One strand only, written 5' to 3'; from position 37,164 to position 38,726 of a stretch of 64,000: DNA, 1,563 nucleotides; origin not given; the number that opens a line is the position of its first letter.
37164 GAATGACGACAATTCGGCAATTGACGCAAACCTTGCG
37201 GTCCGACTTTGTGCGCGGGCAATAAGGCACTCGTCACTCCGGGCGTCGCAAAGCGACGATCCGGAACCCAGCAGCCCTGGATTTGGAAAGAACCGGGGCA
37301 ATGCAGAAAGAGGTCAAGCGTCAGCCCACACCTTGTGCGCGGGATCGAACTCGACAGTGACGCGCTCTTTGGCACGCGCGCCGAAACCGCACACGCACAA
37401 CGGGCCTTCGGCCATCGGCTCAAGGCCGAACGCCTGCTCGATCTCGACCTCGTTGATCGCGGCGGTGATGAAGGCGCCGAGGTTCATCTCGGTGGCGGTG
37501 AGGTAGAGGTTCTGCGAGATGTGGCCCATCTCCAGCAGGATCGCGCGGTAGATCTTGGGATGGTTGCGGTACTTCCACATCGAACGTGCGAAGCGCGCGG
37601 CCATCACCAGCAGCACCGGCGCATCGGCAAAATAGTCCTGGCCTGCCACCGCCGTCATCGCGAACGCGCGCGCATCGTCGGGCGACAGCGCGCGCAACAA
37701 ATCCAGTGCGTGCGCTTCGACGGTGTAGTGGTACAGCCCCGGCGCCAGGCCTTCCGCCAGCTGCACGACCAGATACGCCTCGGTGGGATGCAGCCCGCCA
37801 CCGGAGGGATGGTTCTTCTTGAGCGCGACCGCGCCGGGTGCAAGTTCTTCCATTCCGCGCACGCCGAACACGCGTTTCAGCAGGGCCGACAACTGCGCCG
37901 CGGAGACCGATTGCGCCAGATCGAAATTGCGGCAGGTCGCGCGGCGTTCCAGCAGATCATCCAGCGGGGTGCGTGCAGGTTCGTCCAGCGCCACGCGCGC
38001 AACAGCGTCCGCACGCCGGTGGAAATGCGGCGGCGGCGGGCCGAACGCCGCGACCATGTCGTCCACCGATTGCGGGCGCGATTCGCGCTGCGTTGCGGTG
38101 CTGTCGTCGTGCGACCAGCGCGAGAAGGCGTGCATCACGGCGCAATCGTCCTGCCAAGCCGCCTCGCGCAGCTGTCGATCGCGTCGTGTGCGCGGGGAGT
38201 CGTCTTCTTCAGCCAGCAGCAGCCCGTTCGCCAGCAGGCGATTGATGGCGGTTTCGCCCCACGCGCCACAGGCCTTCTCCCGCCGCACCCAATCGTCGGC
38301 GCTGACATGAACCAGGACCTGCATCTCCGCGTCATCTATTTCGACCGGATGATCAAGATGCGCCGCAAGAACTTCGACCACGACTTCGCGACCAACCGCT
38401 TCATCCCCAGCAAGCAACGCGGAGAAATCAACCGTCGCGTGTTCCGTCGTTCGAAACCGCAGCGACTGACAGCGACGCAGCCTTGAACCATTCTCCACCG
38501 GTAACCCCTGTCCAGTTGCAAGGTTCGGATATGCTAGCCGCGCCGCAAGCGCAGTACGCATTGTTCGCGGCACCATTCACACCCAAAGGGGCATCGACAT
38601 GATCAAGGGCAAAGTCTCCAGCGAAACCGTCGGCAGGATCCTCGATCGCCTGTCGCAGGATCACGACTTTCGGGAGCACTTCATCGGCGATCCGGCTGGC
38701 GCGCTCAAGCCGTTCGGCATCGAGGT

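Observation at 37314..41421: Uncharacterised three-gene RiPP-like module: NHLP/Nif11-like peptide, stand-alone SagB-type dehydrogenase and membrane nucleotidyl-cyclase/TPR protein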

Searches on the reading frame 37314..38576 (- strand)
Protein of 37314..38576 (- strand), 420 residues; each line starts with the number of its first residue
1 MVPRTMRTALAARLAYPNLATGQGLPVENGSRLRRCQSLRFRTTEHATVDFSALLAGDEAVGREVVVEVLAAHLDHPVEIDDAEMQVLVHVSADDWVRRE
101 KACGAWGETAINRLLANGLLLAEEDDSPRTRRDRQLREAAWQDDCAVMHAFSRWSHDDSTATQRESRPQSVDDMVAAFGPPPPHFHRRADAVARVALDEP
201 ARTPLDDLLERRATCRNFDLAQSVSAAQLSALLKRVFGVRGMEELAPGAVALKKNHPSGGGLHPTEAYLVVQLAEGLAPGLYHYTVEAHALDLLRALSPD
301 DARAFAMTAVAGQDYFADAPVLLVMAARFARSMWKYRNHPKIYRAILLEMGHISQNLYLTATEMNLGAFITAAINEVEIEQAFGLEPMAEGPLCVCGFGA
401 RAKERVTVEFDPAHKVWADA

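Call 5: search_protein_families(library=ncbifam, proteins=[window:37314-38576:-], max_evalue=0.01)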
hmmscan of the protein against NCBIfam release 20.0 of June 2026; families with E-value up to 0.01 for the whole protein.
window:37314-38576:- (420 aa): 2 families
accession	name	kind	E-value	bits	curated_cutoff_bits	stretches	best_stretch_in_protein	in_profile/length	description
TIGR04511.1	SagB_rel_DH_2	exception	1e-142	475.7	240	1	33-412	1-380/380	putative peptide maturation dehydrogenase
TIGR03605.1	antibiot_sagB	domain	4.9e-37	127.1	78.4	1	226-399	2-172/173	SagB family peptide dehydrogenase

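Call 6: search_protein_families(library=pfam, proteins=[window:37314-38576:-], max_evalue=0.01)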
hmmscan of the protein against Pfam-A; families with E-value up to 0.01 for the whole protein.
window:37314-38576:- (420 aa): 1 family
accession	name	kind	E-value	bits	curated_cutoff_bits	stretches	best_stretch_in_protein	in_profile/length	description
PF00881.29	Nitroreductase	-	5.4e-24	85.7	23.5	1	210-399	2-166/167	Nitroreductase family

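Call 17: find_homologous_proteins(query=window:37314-38576:-, max_evalue=0.00001)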
Query window:37314-38576:- (420 aa): 840 proteins with E <= 0.00001 among 8000 candidates; the best 120 are listed.
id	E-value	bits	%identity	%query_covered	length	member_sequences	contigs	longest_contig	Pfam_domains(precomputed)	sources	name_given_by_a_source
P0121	4.4e-223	759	100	80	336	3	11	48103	PF00881.30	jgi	jgi:putative peptide maturation dehydrogenase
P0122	1.8e-193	661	77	93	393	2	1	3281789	PF00881.30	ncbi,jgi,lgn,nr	ncbi:MAG: NADH oxidase [Rhodanobacteraceae bacterium]|jgi:putative peptide maturation dehydrogenase|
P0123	5.0e-192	657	78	92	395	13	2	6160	PF00881.30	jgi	jgi:putative peptide maturation dehydrogenase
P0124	1.7e-190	652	77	92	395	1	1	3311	PF00881.30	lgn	-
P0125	5.0e-190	650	76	93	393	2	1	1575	PF00881.30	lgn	-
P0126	5.9e-190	650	76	93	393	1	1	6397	PF00881.30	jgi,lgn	jgi:putative peptide maturation dehydrogenase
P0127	1.7e-188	645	88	77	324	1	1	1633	PF00881.30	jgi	jgi:putative peptide maturation dehydrogenase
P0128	3.5e-185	634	76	92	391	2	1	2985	PF00881.30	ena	-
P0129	2.5e-184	631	75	92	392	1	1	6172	PF00881.30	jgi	jgi:putative peptide maturation dehydrogenase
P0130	3.7e-184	631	75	92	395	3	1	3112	PF00881.30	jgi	-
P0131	5.1e-184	630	74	93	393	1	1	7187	PF00881.30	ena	-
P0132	6.1e-184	630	76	93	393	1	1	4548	PF00881.30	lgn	-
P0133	4.8e-183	627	76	93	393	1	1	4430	PF00881.30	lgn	-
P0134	5.3e-183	627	75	92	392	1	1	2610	PF00881.30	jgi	jgi:putative peptide maturation dehydrogenase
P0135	1.9e-182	625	75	91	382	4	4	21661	PF00881.30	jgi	jgi:putative peptide maturation dehydrogenase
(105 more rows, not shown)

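Call 35: search_dna_similar(query=window:37314-38480:-, collection=plasmids, mode=protein, max_evalue=1e-10, max_rows=30)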
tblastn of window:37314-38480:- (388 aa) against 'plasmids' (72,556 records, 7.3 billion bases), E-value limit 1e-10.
Records with a match: 59; places in all: 66; records where one place covers at least 80% of the query: 0.
Best place of each record, by identity: <60% 59.
By first word of the organism name: Sinorhizobium 20; Bacillus 8; Rhizobium 7; Mycobacterium 5; Lactiplantibacillus 3; Streptomyces 2; Candidatus 2; Priestia 1; Paracoccus 1; Natrinema 1; and 9 more.
By predicted mobility (MOB-suite, as given by PLSDB): conjugative 26; non-mobilizable 19; mobilizable 14.
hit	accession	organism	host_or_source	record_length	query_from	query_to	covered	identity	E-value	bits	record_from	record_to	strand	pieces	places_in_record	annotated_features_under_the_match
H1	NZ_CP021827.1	Sinorhizobium meliloti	Medicago truncatula,Single Cell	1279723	98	382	73%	35.4%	2e-47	180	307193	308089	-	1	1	record has no annotation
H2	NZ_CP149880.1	Sinorhizobium medicae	Medicago sativa,Cell Culture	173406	79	371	76%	30.8%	6e-27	120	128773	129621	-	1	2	SagB family peptide dehydrogenase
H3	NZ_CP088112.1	Sinorhizobium medicae WSM1115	cell culture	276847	79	371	76%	30.8%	6e-27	120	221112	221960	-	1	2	SagB family peptide dehydrogenase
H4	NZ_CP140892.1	Sinorhizobium medicae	Medicago lupulina,whole organism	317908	79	371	76%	30.8%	6e-27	120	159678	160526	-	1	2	SagB family peptide dehydrogenase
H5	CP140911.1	Sinorhizobium medicae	Medicago lupulina,whole organism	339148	79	371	76%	30.8%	6e-27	120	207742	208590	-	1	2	SagB family peptide dehydrogenase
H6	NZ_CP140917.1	Sinorhizobium medicae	Medicago lupulina,whole organism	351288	79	371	76%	30.8%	6e-27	120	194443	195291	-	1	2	SagB family peptide dehydrogenase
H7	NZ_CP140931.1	Sinorhizobium medicae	Medicago lupulina,whole organism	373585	79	371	76%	30.8%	6e-27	120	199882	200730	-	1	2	SagB family peptide dehydrogenase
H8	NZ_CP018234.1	Rhizobium leguminosarum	Vavilovia formosa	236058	79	371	76%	29.9%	1e-21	104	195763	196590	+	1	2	SagB family peptide dehydrogenase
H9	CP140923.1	Sinorhizobium meliloti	Medicago lupulina,whole organism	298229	140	370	60%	33.9%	6e-24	111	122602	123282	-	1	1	SagB family peptide dehydrogenase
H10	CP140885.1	Sinorhizobium meliloti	Medicago lupulina,whole organism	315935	140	370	60%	33.9%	6e-24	111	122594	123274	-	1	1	SagB family peptide dehydrogenase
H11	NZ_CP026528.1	Sinorhizobium meliloti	Medicago sativa L. subsp. ambigua,Cell ...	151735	140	370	60%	33.5%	3e-23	109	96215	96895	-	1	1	SagB family peptide dehydrogenase | hypothetical protein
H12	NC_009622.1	Sinorhizobium medicae WSM419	-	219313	148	370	57%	34.2%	2e-21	103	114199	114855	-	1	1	SagB family peptide dehydrogenase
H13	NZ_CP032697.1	Rhizobium jaguaris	Calliandra grandiflora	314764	131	372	62%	30.5%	5e-17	91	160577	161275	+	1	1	SagB/ThcOx family dehydrogenase | hypothetical protein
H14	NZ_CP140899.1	Sinorhizobium medicae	Medicago lupulina,whole organism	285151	148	367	57%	33.3%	3e-20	100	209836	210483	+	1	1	SagB family peptide dehydrogenase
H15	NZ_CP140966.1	Sinorhizobium medicae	Medicago lupulina,whole organism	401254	148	367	57%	33.3%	3e-20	100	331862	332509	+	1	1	SagB family peptide dehydrogenase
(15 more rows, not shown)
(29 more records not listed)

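Call 36: get_annotated_region(hit=H1, flank=8000)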
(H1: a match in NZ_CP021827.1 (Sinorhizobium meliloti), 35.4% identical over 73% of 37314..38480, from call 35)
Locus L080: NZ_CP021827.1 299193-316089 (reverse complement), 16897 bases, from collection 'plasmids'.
description: Sinorhizobium meliloti strain KH35c plasmid psymA, complete sequence
organism: Sinorhizobium meliloti (NCBI taxid 382)
taxonomy: Bacteria; Pseudomonadota; Alphaproteobacteria; Hyphomicrobiales; Rhizobiaceae; Sinorhizobium; Sinorhizobium meliloti
host: -; source: Medicago truncatula,Single Cell; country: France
typing (MOB-suite, as given by PLSDB): conjugative; relaxase MOBQ; mating-pair formation MPF_T
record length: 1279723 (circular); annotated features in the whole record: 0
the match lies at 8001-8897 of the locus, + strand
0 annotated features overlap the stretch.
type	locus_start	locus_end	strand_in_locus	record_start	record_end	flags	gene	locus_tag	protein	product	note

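Call 37: get_annotated_region(hit=H2, flank=6000)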
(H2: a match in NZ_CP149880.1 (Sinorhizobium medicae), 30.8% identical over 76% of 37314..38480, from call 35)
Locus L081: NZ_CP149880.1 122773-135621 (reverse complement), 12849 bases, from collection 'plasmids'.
description: Sinorhizobium medicae strain T10 plasmid unnamed2, complete sequence
organism: Sinorhizobium medicae (NCBI taxid 110321)
taxonomy: Bacteria; Pseudomonadota; Alphaproteobacteria; Hyphomicrobiales; Rhizobiaceae; Sinorhizobium; Sinorhizobium medicae
host: -; source: Medicago sativa,Cell Culture; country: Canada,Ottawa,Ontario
typing (MOB-suite, as given by PLSDB): conjugative; replicon rep_cluster_287; relaxase MOBP; mating-pair formation MPF_T
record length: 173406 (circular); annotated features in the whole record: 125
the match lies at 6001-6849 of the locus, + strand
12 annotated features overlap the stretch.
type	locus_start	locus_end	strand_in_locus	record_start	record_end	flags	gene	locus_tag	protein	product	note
CDS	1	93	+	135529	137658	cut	-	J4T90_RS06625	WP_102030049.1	AMP-binding protein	-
CDS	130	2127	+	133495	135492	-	-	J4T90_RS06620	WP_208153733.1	cobalamin-dependent protein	-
CDS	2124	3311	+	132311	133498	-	-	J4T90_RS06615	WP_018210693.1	3-dehydroquinate synthase II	GO:0009073 - aromatic amino acid family biosynthetic process [Evidence IEA]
CDS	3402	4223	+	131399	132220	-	-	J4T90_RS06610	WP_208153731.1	hypothetical protein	-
CDS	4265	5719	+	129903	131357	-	-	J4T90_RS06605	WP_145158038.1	4-hydroxyphenylacetate 3-hydroxylase N-terminal domain-containing protein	-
CDS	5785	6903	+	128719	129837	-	-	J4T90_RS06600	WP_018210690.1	SagB family peptide dehydrogenase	-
CDS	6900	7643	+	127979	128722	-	-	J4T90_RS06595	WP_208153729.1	4'-phosphopantetheinyl transferase superfamily protein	-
CDS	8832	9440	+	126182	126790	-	-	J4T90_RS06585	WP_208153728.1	hypothetical protein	-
CDS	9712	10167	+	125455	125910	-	-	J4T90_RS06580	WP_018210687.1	transposase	GO:0006313 - DNA transposition [Evidence IEA]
CDS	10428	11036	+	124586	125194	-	-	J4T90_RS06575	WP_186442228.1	hypothetical protein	-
CDS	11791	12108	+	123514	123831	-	-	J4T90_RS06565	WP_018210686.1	hypothetical protein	-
CDS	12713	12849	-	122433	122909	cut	-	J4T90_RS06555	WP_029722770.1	helix-turn-helix transcriptional regulator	-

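Call 40: search_protein_families(library=ncbifam, proteins=[L080:7707-8954:+, L080:7253-7504:-, L080:5190-6878:-, L080:9985-10791:+, L080:7260-7691:+, L080:9042-9467:-], max_evalue=0.001)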
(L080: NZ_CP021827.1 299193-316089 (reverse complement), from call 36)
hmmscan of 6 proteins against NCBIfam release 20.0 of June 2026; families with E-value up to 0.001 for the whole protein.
L080:7707-8954:+ (415 aa): 2 families
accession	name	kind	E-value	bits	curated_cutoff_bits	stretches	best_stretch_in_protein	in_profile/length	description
TIGR04511.1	SagB_rel_DH_2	exception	2.7e-80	270.3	240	1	14-385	12-368/380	putative peptide maturation dehydrogenase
TIGR03605.1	antibiot_sagB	domain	7.3e-33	113.5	78.4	1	211-381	2-169/173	SagB family peptide dehydrogenase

L080:7253-7504:- (83 aa): 0 families

L080:5190-6878:- (562 aa): 6 families
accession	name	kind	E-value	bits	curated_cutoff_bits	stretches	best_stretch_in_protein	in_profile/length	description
TIGR03921.1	T7SS_mycosin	equivalog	3e-21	75.9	278.75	1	139-447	3-283/353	type VII secretion-associated serine protease mycosin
NF033595.1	denti_PrtP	equivalog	1.9e-12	46.6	300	1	288-475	338-525/606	dentilisin complex serine proteinase subunit PrtP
NF051851.1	AtpSerPepEprS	equivalog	9.9e-10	37.1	1700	1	138-433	55-338/988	autotransporter serine peptidase EprS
TIGR03895.1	protease_PatA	subfamily_domain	1.1e-08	34.3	421.05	1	213-416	1-180/606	PatA/PatG family cyanobactin maturation protease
NF040553.1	SGO_0316_fam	subfamily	5e-08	31.1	1400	0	136-176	272-312/1486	SGO_0316/SGO_0317 family LPXTG-anchored serine peptidase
NF040809.1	germ_prot_CspBA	exception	8.7e-08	30.3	1250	1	375-414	435-474/1099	bifunctional germination protease/germinant receptor pseudoprotease CspBA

L080:9985-10791:+ (268 aa): 6 families
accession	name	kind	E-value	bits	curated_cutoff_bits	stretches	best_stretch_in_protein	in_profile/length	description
NF052436.1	YabN_Meth_PPase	exception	3.8e-12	45.9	525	1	8-254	1-233/486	bifunctional methyltransferase/pyrophosphohydrolase YabN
NF007922.1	PRK10637.1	equivalog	5.6e-07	28.9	400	1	5-136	216-343/450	siroheme synthase CysG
TIGR01469.1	cobA_cysG_Cterm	equivalog_domain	7.9e-07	29.1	185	1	6-135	1-126/238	uroporphyrinogen-III C-methyltransferase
NF004790.0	PRK06136.1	subfamily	1.2e-05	25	198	1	6-127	4-121/250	uroporphyrinogen-III C-methyltransferase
TIGR01465.1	cobM_cbiF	equivalog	4.8e-05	22.8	259.65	1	9-134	2-118/247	precorrin-4 C(11)-methyltransferase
TIGR01467.1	cobI_cbiL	equivalog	0.00013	21.4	163.25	1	7-132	2-135/230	precorrin-2 C(20)-methyltransferase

L080:7260-7691:+ (143 aa): 3 families
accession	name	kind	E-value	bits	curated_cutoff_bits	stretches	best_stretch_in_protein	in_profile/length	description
TIGR04509.1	mod_pep_NH_fam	subfamily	9.2e-10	38.5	34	1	61-105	3-50/87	NHLP-related RiPP peptide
NF038399.1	NH_RiPP_Os17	domain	1.4e-06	28.2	40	1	65-100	3-38/63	Os1348 family NHLP clan protein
TIGR03793.1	leader_NHLP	domain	0.00064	19.5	50.9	0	67-106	8-47/77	NHLP leader peptide family RiPP precursor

L080:9042-9467:- (141 aa): 0 families

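Call 55: find_related_loci(query=A4, collection=metagenome_contigs, flank=8000)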
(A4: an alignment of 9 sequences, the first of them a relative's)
Query A4 (415 aa) in metagenome_contigs; peptide patterns used: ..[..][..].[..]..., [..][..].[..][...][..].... (x = any residue, [..] = any of these).
577 stretches matched a pattern; 446 encode a relative of the query (tblastn E <= 1e-3); the best 80 are kept; 80 distinct loci.
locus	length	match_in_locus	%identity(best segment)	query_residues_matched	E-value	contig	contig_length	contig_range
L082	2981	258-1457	52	1-402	5e-149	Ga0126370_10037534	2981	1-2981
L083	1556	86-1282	43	6-402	4e-118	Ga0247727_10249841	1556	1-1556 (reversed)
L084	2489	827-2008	43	6-402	3e-109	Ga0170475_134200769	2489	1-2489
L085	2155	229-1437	42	2-402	4e-110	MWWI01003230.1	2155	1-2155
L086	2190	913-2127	41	2-406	1e-108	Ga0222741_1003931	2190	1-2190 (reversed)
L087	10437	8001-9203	42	2-402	4e-103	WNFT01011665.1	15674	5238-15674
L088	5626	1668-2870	42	2-402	3e-103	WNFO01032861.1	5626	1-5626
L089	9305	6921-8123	42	2-402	4e-103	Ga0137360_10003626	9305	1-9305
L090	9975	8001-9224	42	2-408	6e-103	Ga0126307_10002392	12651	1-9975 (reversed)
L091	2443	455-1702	39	2-414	5e-97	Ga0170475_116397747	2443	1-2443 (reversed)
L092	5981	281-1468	40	2-402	2e-92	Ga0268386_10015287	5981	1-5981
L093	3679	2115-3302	40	2-402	3e-93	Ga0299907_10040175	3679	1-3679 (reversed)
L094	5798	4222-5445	41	2-410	4e-92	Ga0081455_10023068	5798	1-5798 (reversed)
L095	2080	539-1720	43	20-407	2e-96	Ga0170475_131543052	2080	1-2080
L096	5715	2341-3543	41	1-402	2e-90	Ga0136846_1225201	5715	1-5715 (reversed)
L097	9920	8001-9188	40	2-402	2e-90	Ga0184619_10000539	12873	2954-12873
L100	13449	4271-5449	38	6-404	3e-89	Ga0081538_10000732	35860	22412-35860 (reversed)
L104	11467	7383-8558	40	6-402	7e-86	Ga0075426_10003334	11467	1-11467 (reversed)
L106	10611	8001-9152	40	2-403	1e-83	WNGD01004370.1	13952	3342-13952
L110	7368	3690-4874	38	2-403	1e-79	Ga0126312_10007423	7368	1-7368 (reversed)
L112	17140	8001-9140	37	14-402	2e-77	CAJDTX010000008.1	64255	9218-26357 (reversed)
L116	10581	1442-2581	39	2-397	8e-74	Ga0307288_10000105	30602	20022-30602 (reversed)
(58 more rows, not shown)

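Call 58: predict_structure(alignment_id=A3)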
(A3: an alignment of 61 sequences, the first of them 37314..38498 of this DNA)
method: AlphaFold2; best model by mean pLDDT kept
length: 394 residues; sequences in the alignment: 61
mean_pLDDT: 87.3   pTM: 0.75
mean pLDDT of the five models: 87.3, 87.0, 86.9, 80.4, 79.2
residues with pLDDT >= 90: 216; 70-90: 144; 50-70: 26; < 50: 8
segments of 3 or more residues with pLDDT < 50: 137-142
pLDDT, mean of each block of 10 residues (from residue 1): 76 91 89 90 92 95 95 95 96 94 89 81 81 53 62 84 93 93 86 93 96 87 82 68 97 97 96 97 92 96 80 77 90 94 93 93 90 88 73 65
secondary structure, 60 per line:
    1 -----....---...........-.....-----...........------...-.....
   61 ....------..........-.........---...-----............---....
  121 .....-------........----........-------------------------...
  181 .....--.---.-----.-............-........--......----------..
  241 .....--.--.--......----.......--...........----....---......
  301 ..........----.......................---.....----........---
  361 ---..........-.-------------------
elements in order: E6-9 E13-23 H25-29 E35-45 E52-54 H56-64 H73-80 H82-90 E94-96 H102-113 H117-125 H133-140 H145-152 H178-185 H200-211 E213-220 E223-228 E239-245 E254-259 E264-270 H273-283 H288-291 E295-302 H303-310 H315-337 E341-345 H350-357 E364-373
